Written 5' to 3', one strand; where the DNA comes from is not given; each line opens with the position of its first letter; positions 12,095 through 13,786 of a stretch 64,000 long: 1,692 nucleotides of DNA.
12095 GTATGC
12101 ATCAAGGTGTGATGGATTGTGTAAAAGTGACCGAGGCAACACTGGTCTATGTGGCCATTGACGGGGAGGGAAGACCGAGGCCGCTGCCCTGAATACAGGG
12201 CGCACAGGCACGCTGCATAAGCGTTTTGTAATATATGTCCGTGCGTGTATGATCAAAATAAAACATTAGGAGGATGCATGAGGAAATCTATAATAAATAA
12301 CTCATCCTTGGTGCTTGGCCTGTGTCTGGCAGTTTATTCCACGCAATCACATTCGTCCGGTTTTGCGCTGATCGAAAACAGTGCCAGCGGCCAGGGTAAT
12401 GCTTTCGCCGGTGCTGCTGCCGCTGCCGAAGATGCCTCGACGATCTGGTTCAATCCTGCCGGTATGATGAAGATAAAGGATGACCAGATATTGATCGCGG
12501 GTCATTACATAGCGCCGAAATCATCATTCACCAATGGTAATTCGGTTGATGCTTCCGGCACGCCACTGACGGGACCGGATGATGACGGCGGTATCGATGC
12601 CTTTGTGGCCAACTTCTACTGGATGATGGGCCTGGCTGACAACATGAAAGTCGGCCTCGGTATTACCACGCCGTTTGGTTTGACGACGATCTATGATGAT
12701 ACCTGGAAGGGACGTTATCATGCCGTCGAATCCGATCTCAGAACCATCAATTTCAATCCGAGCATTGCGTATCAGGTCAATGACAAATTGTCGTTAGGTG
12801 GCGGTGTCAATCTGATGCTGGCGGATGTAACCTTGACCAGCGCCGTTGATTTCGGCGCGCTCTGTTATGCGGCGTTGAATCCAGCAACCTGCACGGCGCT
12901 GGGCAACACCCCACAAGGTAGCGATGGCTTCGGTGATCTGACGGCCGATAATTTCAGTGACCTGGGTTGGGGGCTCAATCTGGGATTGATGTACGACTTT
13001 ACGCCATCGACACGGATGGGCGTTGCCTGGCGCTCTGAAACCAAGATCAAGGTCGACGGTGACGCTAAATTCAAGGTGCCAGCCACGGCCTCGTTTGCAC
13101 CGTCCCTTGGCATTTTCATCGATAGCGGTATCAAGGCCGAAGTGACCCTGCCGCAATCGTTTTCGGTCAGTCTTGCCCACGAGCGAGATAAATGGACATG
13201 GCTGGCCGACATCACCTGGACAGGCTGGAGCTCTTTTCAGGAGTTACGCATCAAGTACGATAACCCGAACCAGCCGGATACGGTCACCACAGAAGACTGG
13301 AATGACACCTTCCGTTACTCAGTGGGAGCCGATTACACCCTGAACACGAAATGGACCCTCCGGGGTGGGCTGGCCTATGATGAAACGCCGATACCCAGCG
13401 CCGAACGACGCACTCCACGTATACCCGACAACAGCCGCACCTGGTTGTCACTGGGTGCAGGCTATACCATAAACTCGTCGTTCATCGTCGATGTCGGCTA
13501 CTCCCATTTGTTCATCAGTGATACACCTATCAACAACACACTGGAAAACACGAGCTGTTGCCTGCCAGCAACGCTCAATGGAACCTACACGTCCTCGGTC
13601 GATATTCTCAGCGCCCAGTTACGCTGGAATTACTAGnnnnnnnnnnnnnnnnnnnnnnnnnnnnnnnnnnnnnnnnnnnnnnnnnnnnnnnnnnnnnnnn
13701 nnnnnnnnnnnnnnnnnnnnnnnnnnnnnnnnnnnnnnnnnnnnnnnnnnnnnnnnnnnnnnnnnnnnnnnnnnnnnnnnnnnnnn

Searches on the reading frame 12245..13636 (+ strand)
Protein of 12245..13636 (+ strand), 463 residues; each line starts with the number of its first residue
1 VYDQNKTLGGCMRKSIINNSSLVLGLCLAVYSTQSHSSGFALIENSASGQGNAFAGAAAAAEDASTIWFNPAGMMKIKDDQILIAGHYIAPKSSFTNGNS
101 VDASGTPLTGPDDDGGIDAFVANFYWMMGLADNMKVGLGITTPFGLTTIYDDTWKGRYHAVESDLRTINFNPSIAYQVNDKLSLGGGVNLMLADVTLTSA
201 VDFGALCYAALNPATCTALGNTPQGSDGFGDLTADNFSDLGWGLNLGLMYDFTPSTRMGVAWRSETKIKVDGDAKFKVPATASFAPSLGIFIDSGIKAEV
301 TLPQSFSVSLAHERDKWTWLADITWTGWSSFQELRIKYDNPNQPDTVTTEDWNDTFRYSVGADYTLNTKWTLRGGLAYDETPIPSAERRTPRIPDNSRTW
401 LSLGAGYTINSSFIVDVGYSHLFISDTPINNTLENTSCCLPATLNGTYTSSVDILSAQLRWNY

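Call 19: search_protein_families(library=pfam, proteins=[window:12245-13636:+], max_evalue=0.00001)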
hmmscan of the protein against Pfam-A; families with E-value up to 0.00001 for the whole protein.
window:12245-13636:+ (463 aa): 3 families
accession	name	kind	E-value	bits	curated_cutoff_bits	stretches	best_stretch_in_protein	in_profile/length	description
PF03349.22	Toluene_X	-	1.6e-104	350.2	29.7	1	29-461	2-419/421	Outer membrane protein transport protein (OMPP1/FadL/TodX)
PF13505.12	OMP_b-brl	-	5.3e-10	40.2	28.7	0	110-272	35-160/175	Outer membrane protein beta-barrel domain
PF10677.15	DUF2490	-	6.8e-07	29.6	29.8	0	398-427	36-180/186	Protein of unknown function (DUF2490)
